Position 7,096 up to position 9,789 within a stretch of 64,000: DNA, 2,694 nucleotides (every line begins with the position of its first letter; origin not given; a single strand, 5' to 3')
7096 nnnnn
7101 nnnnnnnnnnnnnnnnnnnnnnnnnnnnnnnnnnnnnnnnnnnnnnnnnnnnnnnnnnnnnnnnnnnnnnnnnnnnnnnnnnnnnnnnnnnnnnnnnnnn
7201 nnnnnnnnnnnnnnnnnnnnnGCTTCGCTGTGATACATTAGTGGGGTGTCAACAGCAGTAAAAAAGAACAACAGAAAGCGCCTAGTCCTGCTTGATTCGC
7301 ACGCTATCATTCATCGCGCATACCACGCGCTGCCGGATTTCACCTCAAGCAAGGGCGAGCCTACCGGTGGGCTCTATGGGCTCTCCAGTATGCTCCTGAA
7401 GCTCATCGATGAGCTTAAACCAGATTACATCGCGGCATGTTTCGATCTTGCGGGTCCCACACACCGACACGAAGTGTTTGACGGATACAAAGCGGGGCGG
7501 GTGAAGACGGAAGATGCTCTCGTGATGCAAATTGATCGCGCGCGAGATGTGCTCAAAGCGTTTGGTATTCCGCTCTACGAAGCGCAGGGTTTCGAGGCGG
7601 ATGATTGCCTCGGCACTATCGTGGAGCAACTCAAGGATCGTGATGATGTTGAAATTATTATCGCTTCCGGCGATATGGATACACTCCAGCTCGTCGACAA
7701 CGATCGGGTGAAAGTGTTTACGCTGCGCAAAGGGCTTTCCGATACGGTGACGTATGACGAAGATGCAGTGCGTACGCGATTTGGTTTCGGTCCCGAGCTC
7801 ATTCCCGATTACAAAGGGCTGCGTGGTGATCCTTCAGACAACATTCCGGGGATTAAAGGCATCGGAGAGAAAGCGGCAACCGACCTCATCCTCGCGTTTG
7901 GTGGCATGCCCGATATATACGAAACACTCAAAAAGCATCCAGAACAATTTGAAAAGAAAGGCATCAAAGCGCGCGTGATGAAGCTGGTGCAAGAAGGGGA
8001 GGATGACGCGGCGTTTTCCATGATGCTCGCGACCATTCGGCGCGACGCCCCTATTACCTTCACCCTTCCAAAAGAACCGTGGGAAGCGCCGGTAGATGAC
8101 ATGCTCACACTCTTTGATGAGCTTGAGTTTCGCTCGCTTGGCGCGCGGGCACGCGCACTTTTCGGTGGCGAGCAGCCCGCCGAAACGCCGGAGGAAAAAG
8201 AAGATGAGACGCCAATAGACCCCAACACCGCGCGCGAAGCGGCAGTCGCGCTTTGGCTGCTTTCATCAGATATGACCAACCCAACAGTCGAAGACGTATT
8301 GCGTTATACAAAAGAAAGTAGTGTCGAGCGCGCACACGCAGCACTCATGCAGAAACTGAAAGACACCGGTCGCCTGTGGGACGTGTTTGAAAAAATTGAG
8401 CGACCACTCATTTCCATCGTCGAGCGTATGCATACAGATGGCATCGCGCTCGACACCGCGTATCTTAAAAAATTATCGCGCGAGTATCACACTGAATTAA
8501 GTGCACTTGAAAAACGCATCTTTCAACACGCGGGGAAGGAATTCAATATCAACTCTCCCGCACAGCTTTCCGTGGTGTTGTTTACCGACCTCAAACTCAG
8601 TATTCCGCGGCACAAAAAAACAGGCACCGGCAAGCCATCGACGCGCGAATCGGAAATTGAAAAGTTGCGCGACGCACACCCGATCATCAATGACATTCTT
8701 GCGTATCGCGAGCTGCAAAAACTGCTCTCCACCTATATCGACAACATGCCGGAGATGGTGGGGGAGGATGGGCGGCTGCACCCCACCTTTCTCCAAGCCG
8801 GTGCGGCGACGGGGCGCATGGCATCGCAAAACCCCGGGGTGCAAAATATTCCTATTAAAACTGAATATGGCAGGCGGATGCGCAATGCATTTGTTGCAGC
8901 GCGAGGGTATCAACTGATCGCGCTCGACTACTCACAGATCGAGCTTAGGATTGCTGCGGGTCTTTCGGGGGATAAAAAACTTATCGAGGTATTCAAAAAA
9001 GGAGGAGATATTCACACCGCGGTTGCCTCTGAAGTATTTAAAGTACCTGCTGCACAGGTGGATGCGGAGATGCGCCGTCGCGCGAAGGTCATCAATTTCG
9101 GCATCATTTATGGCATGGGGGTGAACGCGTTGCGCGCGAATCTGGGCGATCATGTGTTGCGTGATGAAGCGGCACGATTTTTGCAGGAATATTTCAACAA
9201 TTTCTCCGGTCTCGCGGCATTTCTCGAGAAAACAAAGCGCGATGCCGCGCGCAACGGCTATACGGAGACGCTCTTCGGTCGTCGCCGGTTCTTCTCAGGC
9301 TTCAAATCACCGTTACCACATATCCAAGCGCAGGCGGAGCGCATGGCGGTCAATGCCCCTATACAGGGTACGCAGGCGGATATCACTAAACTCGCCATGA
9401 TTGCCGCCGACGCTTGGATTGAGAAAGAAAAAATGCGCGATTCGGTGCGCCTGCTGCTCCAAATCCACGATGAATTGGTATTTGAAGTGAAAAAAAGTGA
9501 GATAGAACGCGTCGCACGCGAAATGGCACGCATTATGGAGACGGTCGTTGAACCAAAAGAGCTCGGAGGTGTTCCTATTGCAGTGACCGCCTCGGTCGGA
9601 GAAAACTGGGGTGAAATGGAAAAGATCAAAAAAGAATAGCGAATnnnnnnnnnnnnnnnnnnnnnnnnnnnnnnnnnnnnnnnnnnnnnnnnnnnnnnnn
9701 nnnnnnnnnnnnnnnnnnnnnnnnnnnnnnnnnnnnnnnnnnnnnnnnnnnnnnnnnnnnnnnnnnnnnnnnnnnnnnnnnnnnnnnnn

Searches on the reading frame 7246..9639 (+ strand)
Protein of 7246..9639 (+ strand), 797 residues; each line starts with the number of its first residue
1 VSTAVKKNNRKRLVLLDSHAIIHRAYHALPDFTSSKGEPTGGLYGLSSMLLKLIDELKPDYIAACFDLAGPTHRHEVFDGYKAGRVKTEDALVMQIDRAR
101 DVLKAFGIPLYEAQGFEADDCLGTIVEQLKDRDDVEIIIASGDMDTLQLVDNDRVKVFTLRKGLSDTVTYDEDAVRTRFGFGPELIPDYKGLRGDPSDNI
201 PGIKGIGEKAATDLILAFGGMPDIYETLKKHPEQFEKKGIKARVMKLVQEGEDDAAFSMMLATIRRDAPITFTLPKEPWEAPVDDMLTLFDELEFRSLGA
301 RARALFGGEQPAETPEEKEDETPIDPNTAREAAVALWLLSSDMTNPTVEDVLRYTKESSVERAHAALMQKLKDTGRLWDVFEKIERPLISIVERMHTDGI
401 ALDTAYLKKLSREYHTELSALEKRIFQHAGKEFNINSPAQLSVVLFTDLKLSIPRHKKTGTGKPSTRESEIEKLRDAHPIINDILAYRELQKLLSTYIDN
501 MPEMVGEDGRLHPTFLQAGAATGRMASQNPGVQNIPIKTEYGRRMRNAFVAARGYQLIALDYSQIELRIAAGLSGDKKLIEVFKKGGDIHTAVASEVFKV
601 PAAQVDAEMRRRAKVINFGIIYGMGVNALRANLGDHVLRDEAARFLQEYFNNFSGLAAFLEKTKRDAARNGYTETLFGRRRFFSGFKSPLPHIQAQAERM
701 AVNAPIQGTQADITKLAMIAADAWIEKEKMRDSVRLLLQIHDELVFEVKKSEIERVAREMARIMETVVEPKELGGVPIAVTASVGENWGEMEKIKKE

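Call 9: search_protein_families(library=pfam, proteins=[window:7246-9639:+], max_evalue=0.01)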
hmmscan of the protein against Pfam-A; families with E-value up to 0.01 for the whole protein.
window:7246-9639:+ (797 aa): 3 families
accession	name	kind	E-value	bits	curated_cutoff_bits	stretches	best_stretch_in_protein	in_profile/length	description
PF00476.26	DNA_pol_A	-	4.4e-138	460.8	34.3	1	405-790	2-381/381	DNA polymerase family A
PF02739.22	5_3_exonuc_N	-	4.9e-49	166.6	34.3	1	12-180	1-164/164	5'-3' exonuclease, N-terminal resolvase-like domain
PF01367.25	5_3_exonuc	-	4.7e-22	78.7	40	1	183-277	3-89/97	5'-3' exonuclease, C-terminal SAM fold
